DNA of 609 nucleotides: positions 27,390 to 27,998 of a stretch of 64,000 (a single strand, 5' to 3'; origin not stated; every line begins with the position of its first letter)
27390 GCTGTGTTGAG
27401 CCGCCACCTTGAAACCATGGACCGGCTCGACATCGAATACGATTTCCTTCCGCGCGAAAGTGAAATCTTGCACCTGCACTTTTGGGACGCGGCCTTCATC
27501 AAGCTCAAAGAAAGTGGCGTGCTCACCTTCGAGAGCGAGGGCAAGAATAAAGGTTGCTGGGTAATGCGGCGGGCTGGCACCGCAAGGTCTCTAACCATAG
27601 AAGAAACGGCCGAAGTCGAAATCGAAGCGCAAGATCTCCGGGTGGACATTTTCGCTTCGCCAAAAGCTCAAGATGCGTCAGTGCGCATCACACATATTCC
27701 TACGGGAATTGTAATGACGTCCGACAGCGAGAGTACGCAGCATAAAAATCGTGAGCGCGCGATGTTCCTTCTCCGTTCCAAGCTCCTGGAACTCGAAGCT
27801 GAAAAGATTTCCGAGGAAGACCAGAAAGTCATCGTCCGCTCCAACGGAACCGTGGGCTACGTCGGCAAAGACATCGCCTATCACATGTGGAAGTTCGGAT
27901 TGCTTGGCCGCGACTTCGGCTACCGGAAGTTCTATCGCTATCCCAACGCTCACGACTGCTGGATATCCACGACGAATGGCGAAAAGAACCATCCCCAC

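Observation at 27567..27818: Arginyl-tRNA synthetase with an embedded release-factor (RF2-like) peptidyl-tRNA-hydrolase domain lacking the GGQ loop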

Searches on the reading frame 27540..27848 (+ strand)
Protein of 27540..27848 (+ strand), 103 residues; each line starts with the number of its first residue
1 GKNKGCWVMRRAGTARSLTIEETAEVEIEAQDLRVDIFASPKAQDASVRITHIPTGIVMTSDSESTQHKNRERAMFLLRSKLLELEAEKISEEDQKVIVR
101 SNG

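Call 3: search_protein_families(library=pfam, proteins=[window:27567-27842:+], max_evalue=1)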
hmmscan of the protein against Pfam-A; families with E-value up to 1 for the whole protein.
seq(92 aa): 1 family
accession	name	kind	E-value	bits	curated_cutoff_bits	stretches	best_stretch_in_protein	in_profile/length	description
PF00472.26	RF-1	-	5.1e-14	52.6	35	1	15-87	3-83/116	RF-1 domain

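Call 4: search_protein_families(library=ncbifam, proteins=[window:27567-27842:+], max_evalue=1)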
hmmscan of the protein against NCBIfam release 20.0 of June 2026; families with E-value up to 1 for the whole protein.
seq(92 aa): 4 families
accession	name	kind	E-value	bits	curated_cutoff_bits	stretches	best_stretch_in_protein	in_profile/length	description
TIGR00020.2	prfB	exception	3.6e-18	65.7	370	1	10-87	215-299/353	peptide chain release factor 2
NF001859.2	PRK00591.1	equivalog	8e-17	61.3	400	1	12-86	204-285/347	peptide chain release factor 1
TIGR00019.1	prfA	equivalog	1.7e-16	60.1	423.25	1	13-86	213-293/361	peptide chain release factor 1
TIGR03072.1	release_prfH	equivalog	1.9e-08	34.1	166.65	1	35-86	126-177/200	peptide chain release factor H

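Call 22: search_protein_representatives(alignment_id=A1)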
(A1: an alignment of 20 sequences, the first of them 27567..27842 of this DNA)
Query: 20 sequences, 79 profile positions. Proteins with E-value up to 0.001 (for the whole library): 9282; up to 1e-10: 2688; up to 1e-30: 0. The best 150 are listed.
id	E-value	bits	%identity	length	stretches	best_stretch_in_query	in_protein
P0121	3.3e-28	113.6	-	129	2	9-77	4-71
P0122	1.2e-23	98.9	-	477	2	9-73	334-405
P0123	3.1e-21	91.2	-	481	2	8-72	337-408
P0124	2.5e-19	85.1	-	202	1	5-74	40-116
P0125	2.7e-19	85.0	-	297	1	5-73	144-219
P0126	4.3e-19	84.3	-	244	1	5-75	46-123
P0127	4.8e-19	84.2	-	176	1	4-79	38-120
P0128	5.1e-19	84.1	-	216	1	11-73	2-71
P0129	5.8e-19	83.9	-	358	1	7-78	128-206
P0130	6.6e-19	83.8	-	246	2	27-61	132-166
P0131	9.1e-19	83.3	-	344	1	5-76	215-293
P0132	1.9e-18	82.3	-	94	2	26-72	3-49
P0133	2.0e-18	82.2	-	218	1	5-72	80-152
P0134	2.2e-18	82.1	-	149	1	6-76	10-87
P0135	2.5e-18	81.9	-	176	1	5-77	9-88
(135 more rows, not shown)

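Call 25: find_related_loci(query=window:27540-27848:+, collection=genome_contigs, flank=6000)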
Query window:27540-27848:+ (103 aa) in genome_contigs; peptide patterns used: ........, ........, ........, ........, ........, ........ (x = any residue, [..] = any of these).
599 stretches matched a pattern (row limit reached: there are more); 215 encode a relative of the query (tblastn E <= 1e-3); the best 80 are kept; 80 distinct loci.
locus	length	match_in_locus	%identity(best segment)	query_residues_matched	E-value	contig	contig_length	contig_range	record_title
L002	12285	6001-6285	62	1-103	2e-34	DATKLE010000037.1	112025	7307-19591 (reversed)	MAG TPA_asm: Terriglobales bacterium isolate SMAG_U14677 k141_3201711, whole genome shotgun sequence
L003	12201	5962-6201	45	17-89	3e-17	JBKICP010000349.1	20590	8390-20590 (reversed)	MAG: Acidobacteriota bacterium isolate bins.48 NODE_4356_length_20590_cov_2.064768, whole genome shotgun sequence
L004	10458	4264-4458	37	1-103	1e-11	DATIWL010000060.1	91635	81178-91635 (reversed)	MAG TPA_asm: Terriglobales bacterium isolate SMAG_U15222 k141_2923832, whole genome shotgun sequence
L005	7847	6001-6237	39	1-103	3e-11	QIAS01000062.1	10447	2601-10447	MAG: Acidobacteria bacterium isolate gp1 AA123 14_1009_12_20cm_scaffold_13514_curated, whole genome shotgun sequence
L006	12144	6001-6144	35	1-103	4e-11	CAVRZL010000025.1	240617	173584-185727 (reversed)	MAG: uncultured Acidobacteriota bacterium isolate MFD06085.bin.3.99 genome assembly, contig: contig_7356, whole genome s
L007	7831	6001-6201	40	1-103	9e-11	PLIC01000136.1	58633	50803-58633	MAG: Acidobacteriaceae bacterium isolate bog_202 73.20110800_S1M.27_contig_3421, whole genome shotgun sequence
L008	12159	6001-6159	37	1-103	1e-10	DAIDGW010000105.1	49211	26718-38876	MAG TPA_asm: Acidobacteriaceae bacterium isolate clean331 k141_809798, whole genome shotgun sequence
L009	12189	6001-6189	38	1-103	3e-10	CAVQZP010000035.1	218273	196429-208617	MAG: uncultured Acidobacteriota bacterium isolate MFD10071.bin.1.136 genome assembly, contig: contig_37900, whole genome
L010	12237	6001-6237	37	1-103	4e-10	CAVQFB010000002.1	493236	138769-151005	MAG: uncultured Acidobacteriota bacterium isolate MFD05705.bin.1.83 genome assembly, contig: contig_11436, whole genome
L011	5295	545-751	37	1-103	2e-10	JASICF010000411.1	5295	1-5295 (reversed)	MAG: Candidatus Sulfotelmatobacter sp. isolate JOPF380 JOPF_N07C_contig_195049, whole genome shotgun sequence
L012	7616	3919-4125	38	1-103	2e-10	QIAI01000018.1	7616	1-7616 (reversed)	MAG: Acidobacteria bacterium isolate gp1 AA133 14_0903_13_20cm_scaffold_12882_curated, whole genome shotgun sequence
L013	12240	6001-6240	38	1-103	4e-10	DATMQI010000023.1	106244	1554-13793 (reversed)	MAG TPA_asm: Terriglobales bacterium isolate SMAG_U12924 k141_1073075, whole genome shotgun sequence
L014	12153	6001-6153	34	1-103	5e-10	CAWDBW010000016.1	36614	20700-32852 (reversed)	MAG: uncultured Acidobacteriota bacterium isolate MFD01223.bin.1.127 genome assembly, contig: contig_107992, whole genom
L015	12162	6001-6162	34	1-103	5e-10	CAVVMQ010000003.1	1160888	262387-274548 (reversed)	MAG: uncultured Acidobacteriaceae bacterium isolate MFD03346.bin.1.46 genome assembly, contig: contig_1759, whole genome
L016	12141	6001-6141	35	1-103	6e-10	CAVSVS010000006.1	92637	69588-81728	MAG: uncultured Acidobacteriaceae bacterium isolate MFD06435.bin.1.116 genome assembly, contig: contig_131727, whole gen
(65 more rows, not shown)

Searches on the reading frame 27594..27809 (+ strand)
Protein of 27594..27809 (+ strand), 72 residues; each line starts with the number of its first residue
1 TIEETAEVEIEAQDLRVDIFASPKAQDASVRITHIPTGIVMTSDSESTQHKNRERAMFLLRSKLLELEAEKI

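Call 61: search_protein_families(library=phrogs, proteins=[window:27594-27809:+], max_evalue=0.001)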
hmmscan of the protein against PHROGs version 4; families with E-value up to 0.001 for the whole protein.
window:27594-27809:+ (72 aa): 4 families
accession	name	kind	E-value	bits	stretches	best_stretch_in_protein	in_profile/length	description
phrog_19918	-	unknown function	4.7e-15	56.7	1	4-70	209-282/355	-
phrog_20323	-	other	1.1e-11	45.5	1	10-67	2-65/73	RF-1 domain peptide chain release factor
phrog_32571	-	unknown function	4.5e-09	37.4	1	3-58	52-106/136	-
phrog_35727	-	unknown function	2.3e-07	31.7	1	29-71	31-73/162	-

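Call 62: find_homologous_proteins(query=A3, max_evalue=0.00001)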
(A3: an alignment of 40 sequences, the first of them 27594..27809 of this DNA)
Query A3 (40 sequences) (72 aa, profile of the alignment): 1075 proteins with E <= 0.00001 among 1582 candidates; the best 120 are listed.
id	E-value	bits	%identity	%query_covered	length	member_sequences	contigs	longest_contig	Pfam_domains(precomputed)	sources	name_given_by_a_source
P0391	4.6e-25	105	45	89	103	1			PF00472.27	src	-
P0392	5.7e-21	92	48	97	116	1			PF00472.27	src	-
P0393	3.0e-20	90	49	97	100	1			PF00472.27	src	-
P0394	3.8e-20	89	47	96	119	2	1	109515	PF00472.27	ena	-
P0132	6.2e-20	88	50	64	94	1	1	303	PF02815.26,PF00472.27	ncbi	ncbi:hypothetical protein CTI14_59895, partial [Methylobacterium radiotolerans]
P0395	8.7e-20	88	47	96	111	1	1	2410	PF00472.27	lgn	-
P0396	1.8e-19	87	48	94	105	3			PF00472.27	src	-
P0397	2.4e-19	87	49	94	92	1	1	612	PF00472.27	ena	-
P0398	3.1e-19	86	44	97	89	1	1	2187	PF00472.27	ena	-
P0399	4.4e-19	86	53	90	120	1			PF00472.27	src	-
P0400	5.0e-19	86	42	97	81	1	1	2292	PF00472.27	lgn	-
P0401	5.7e-19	85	51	86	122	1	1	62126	PF03462.24,PF00472.27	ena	-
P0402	6.9e-19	85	45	94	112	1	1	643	PF00472.27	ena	-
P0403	8.3e-19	85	47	97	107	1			PF00472.27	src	-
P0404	9.1e-19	85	39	90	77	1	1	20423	PF00472.27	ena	-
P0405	9.6e-19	85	48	94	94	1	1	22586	PF00472.27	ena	-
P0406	1.1e-18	85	46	96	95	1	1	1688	PF00472.27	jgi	jgi:peptide chain release factor 2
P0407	1.1e-18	84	47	90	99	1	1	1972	PF00472.27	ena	-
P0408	1.4e-18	84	48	94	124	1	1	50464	PF00472.27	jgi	jgi:peptide chain release factor 1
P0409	1.9e-18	84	50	90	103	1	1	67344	PF00472.27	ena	-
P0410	2.2e-18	84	45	92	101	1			PF00472.27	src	-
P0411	2.7e-18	83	47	94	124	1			PF00472.27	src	-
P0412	2.8e-18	83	48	94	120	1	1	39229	PF00472.27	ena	-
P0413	2.9e-18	83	45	97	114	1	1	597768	PF00472.27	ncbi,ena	-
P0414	4.9e-18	82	53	74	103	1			PF00472.27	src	-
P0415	5.1e-18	82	42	90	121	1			PF03462.24,PF00472.27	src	-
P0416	5.2e-18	82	46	93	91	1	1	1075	PF00472.27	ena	-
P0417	5.4e-18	82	43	93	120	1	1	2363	PF00472.27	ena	-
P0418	5.6e-18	82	47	96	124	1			PF00472.27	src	-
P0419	5.6e-18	82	44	94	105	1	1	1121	PF00472.27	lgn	-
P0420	6.2e-18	82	43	90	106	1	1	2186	PF00472.27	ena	-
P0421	6.4e-18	82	41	89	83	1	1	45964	PF00472.27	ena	-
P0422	6.4e-18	82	43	96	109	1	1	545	PF00472.27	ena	-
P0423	6.7e-18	82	43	90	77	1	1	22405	PF00472.27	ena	-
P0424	6.7e-18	82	49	96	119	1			PF00472.27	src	-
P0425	6.8e-18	82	40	81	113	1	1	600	PF00472.27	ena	-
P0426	7.0e-18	82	44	90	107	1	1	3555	PF00472.27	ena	-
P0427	7.3e-18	82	47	94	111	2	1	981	PF00472.27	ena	-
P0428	9.9e-18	81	47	82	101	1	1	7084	PF00472.27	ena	-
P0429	1.3e-17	81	43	96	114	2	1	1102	PF03462.24,PF00472.27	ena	-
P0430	1.3e-17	81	39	96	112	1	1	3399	PF00472.27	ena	-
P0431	1.4e-17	81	48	86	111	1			PF03462.24,PF00472.27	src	-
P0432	1.4e-17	81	48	97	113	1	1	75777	PF03462.24,PF00472.27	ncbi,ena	-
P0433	1.5e-17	81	45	94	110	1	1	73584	PF00472.27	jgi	jgi:peptide chain release factor 1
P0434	1.7e-17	81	43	90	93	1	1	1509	PF00472.27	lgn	-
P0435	1.7e-17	81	46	90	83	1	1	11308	PF00472.27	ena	-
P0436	1.7e-17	81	44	97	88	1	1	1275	PF00472.27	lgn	-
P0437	1.8e-17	81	49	83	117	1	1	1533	PF03462.24,PF00472.27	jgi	-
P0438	1.9e-17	81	39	97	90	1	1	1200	PF00472.27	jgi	-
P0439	1.9e-17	81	46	90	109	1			PF00472.27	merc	-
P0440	2.2e-17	80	46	85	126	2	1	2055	PF03462.24,PF00472.27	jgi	-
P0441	2.3e-17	80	46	89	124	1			PF00472.27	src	-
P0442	2.4e-17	80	49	97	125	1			PF03462.24,PF00472.27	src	-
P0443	2.5e-17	80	48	97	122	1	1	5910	PF00472.27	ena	-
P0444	2.5e-17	80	44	97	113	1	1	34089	PF03462.24,PF00472.27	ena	-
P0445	2.6e-17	80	43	90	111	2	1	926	PF00472.27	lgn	-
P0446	2.7e-17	80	48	97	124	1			PF03462.24,PF00472.27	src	-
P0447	2.8e-17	80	43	86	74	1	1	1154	PF00472.27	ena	-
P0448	2.9e-17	80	43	93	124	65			PF03462.24,PF00472.27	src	-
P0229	3.1e-17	80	44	99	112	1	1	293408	PF00472.27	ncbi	-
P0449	3.2e-17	80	47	94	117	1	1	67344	PF03462.24,PF00472.27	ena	-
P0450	3.2e-17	80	47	82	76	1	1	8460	PF00472.27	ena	-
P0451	3.3e-17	80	42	83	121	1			PF00472.27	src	-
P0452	3.4e-17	80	44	90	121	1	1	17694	PF00472.27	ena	-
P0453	4.1e-17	79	43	93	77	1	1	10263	PF00472.27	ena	-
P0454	4.3e-17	79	43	90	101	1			PF00472.27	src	-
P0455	4.4e-17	79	42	89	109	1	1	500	PF03462.24,PF00472.27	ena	-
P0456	4.5e-17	79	43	97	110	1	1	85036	PF00472.27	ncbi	-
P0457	4.7e-17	79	45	92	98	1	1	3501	PF00472.27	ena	-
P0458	4.7e-17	79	39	96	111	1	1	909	PF00472.27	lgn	-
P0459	4.9e-17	79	39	96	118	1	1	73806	PF00472.27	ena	-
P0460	5.1e-17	79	46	81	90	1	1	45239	PF00472.27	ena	-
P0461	5.7e-17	79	38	96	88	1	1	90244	PF00472.27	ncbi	-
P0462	6.0e-17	79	46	90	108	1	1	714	PF00472.27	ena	-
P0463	6.0e-17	79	47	94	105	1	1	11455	PF00472.27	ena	-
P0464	6.8e-17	79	37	89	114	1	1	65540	PF03462.24,PF00472.27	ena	-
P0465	7.1e-17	79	42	90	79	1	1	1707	PF00472.27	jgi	jgi:peptide chain release factor 2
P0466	7.2e-17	79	47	97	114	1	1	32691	PF00472.27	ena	-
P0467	7.7e-17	79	42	90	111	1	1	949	PF03462.24,PF00472.27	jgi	-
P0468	7.7e-17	79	48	78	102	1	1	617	PF00472.27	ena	-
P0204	8.7e-17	78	37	76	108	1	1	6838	PF00472.27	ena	-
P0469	8.8e-17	78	45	83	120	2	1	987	PF00472.27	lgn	-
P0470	9.4e-17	78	45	93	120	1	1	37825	PF00472.27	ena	-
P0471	9.9e-17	78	44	88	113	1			PF00472.27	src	-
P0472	1.0e-16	78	45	96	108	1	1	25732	PF00472.27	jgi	jgi:peptide chain release factor 2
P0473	1.0e-16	78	41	93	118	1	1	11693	PF00472.27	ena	-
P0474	1.1e-16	78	44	92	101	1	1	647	PF00472.27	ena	-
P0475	1.2e-16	78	42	94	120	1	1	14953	PF00472.27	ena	-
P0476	1.2e-16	78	39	90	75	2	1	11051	PF00472.27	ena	-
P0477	1.2e-16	78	45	94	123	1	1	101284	PF00472.27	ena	-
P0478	1.2e-16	78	41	93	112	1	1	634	PF00472.27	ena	-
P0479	1.3e-16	78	50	76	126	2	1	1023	PF00472.27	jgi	-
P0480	1.3e-16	78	48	82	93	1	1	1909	PF00472.27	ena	-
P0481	1.4e-16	78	45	93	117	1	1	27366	PF00472.27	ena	-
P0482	1.5e-16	78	41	81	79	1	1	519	PF00472.27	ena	-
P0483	1.6e-16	78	47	82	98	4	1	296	PF00472.27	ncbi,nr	ncbi:peptide chain release factor 2, partial [Saccharothrix sp. MB29]|nr:peptide chain release facto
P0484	1.6e-16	78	43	94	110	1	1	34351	PF00472.27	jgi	jgi:peptide chain release factor 1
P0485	1.6e-16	78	44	79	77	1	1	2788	PF00472.27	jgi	-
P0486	1.7e-16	77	45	79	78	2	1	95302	PF00472.27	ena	-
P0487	1.9e-16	77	43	97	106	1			PF00472.27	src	-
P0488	2.0e-16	77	43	94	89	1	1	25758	PF00472.27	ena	-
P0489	2.4e-16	77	45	71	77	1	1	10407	PF00472.27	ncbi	-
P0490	2.5e-16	77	39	96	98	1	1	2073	PF00472.27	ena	-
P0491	2.5e-16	77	45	89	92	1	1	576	PF00472.27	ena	-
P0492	2.5e-16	77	46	81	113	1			PF03462.24,PF00472.27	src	-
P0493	2.6e-16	77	45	94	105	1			PF00472.27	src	-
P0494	2.9e-16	77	43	96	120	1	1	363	PF00472.27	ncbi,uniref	ncbi:peptide chain release factor-like protein, partial [Escherichia coli]|uniref:peptide chain rele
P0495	3.4e-16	77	47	88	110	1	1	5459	PF00472.27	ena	-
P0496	3.6e-16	76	43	97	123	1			PF03462.24,PF00472.27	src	-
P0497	4.2e-16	76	47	94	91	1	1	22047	PF00472.27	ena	-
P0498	4.5e-16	76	45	86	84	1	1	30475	PF00472.27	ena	-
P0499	5.0e-16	76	44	82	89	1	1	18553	PF00472.27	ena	-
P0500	5.0e-16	76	39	96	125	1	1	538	PF03462.24,PF00472.27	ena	-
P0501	5.7e-16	76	49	85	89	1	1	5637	PF00472.27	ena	-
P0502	6.5e-16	76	46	89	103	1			PF03462.24,PF00472.27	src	-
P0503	6.8e-16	76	42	96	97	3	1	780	PF00472.27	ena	-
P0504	6.9e-16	76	38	81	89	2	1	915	PF00472.27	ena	-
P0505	7.0e-16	76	38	96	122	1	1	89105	PF00472.27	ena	-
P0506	7.1e-16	75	43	85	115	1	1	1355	PF03462.24,PF00472.27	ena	-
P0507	7.7e-16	75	42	86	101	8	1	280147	PF03462.24,PF00472.27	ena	-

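Call 63: predict_structure(alignment_id=A3)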
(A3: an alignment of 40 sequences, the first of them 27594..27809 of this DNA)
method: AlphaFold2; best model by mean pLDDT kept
length: 72 residues; sequences in the alignment: 40
mean_pLDDT: 84.5   pTM: 0.71
mean pLDDT of the five models: 84.5, 83.4, 82.8, 82.3, 81.3
residues with pLDDT >= 90: 39; 70-90: 21; 50-70: 8; < 50: 4
segments of 3 or more residues with pLDDT < 50: 1-4
pLDDT, mean of each block of 10 residues (from residue 1): 58 92 78 95 91 94 88 61
secondary structure, 60 per line:
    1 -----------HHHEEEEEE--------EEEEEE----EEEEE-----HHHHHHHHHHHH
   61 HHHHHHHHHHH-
elements in order: E15-20 E29-34 E39-43 H49-71

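Call 67: fold_search(model_id=the predicted structure, library=pdb)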
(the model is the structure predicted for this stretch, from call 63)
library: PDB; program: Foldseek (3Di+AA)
matches with E <= 10: 448; with E <= 0.001: 38
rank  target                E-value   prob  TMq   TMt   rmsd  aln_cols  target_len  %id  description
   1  5dfe_QY               1.2e-05  1.00  0.84  0.18   4.3        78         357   38  70S termination complex containing E. coli RF2 (released 2016-10-12)
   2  5h5u_4                3.2e-05  1.00  0.82  0.17   1.5        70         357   43  Mechanistic insights into the alternative translation termination by ArfA and RF2 (released 2017-01-25)
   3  4v9n_AY               5.3e-05  1.00  0.81  0.17   1.3        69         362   33  Crystal structure of the 70S ribosome bound with the Q253P mutant of release factor RF2. (released 2014-07-09)
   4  8p16_6                5.6e-05  1.00  0.83  0.17   1.4        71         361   42  E167K RF2 on E. coli 70S release complex with UGG (Structure I) (released 2024-05-22)
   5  5j30_QY               5.6e-05  1.00  0.80  0.23   1.5        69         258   39  Thermus thermophilus 70S termination complex containing E. coli RF1 (released 2016-10-12)
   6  5czp_QY               5.6e-05  1.00  0.84  0.18   4.3        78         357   37  70S termination complex containing E. coli RF2 (released 2016-10-12)
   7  8oir_Aa               1.1e-04  1.00  0.83  0.16   1.5        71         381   38  55S human mitochondrial ribosome with mtRF1 and P-site tRNA (released 2023-06-14)
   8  5mgp_z                1.1e-04  1.00  0.82  0.17   1.6        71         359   42  Structural basis for ArfA-RF2 mediated translation termination on stop-codon lacking mRNAs (released 2016-12-14)
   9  9mtr_2w               1.7e-04  1.00  0.82  0.24   1.4        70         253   33  Crystal structure of the wild-type Thermus thermophilus 70S ribosome in complex with mRNA, A-site GGS-mutant Release  (released 2025-06-18)
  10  4v67_AX               1.8e-04  1.00  0.76  0.16   2.0        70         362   33  Crystal structure of a translation termination complex formed with release factor RF2. (released 2014-07-09)
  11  2ihr                  2.0e-04  1.00  0.82  0.18   3.4        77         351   35  RF2 of Thermus thermophilus (released 2007-02-20)
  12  1ml5_Z                2.1e-04  1.00  0.82  0.17   2.3        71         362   42  Structure of the E. coli ribosomal termination complex with release factor 2 (released 2003-01-14)
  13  8fzd_w                2.1e-04  1.00  0.77  0.16   1.5        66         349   39  Cryo-EM structure of an E. coli non-rotated ribosome termination complex bound with apoRF3, RF1, P- and E-site tRNAPhe (released 2024-07-17)
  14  9d7r_1w               2.2e-04  1.00  0.81  0.24   1.5        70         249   33  Crystal structure of the wild-type Thermus thermophilus 70S ribosome in complex with Fva1 antimicrobial peptide, mRNA (released 2024-11-13)
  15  9mtr_1w               2.4e-04  1.00  0.81  0.24   1.5        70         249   33  Crystal structure of the wild-type Thermus thermophilus 70S ribosome in complex with mRNA, A-site GGS-mutant Release  (released 2025-06-18)
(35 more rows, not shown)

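Call 80: fold_search(model_id=the predicted structure, library=viral)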
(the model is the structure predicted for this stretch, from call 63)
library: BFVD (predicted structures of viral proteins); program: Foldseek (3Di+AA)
matches with E <= 10: 544; with E <= 0.001: 2
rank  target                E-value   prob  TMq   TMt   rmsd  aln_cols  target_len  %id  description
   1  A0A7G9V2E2            3.2e-04  1.00  0.84  0.47   1.4        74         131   30  Peptide chain release factor 1 [Pseudomonas phage phiPsa347]
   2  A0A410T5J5            4.1e-04  1.00  0.70  0.66   2.4        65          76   32  Prokaryotic-type class I peptide chain release factors domain-containing protein [Acinetobacter phage Henu6]
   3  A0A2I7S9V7            1.1e-03  1.00  0.83  0.32   3.0        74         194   24  (no name in the UniProt tables at hand)
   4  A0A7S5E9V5            1.2e-03  1.00  0.79  0.18   3.4        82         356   30  Peptide chain release factor 1 [Pseudomonas phage Iggy]
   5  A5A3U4                1.5e-03  1.00  0.64  0.39   3.0        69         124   25  (no name in the UniProt tables at hand)
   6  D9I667                1.6e-03  1.00  0.77  0.73   1.8        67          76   25  Uncharacterized protein [Acinetobacter phage 133]
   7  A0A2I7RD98            1.6e-03  1.00  0.72  0.45   2.1        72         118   28  (no name in the UniProt tables at hand)
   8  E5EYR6                2.6e-03  1.00  0.70  0.78   2.1        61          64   34  (no name in the UniProt tables at hand)
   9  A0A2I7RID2            3.5e-03  1.00  0.79  0.43   1.6        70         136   23  (no name in the UniProt tables at hand)
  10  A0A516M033            4.2e-03  1.00  0.69  0.60   6.0        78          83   28  (no name in the UniProt tables at hand)
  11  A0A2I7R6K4            5.1e-03  1.00  0.73  0.47   1.8        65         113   26  (no name in the UniProt tables at hand)
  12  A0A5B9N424            6.1e-03  1.00  0.68  0.46   2.6        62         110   19  Uncharacterized protein [Aeromonas phage 4L372XY]
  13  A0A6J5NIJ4            1.1e-02  1.00  0.68  0.68   4.7        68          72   20  Peptide chain release factor class I/class II [uncultured Caudovirales phage]
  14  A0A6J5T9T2            2.0e-02  1.00  0.80  0.37   2.0        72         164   26  PrfB Protein chain release factor B [uncultured Caudovirales phage]
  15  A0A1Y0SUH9            2.4e-02  1.00  0.70  0.25   3.2        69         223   29  Uncharacterized protein [Pseudomonas phage Skulduggery]
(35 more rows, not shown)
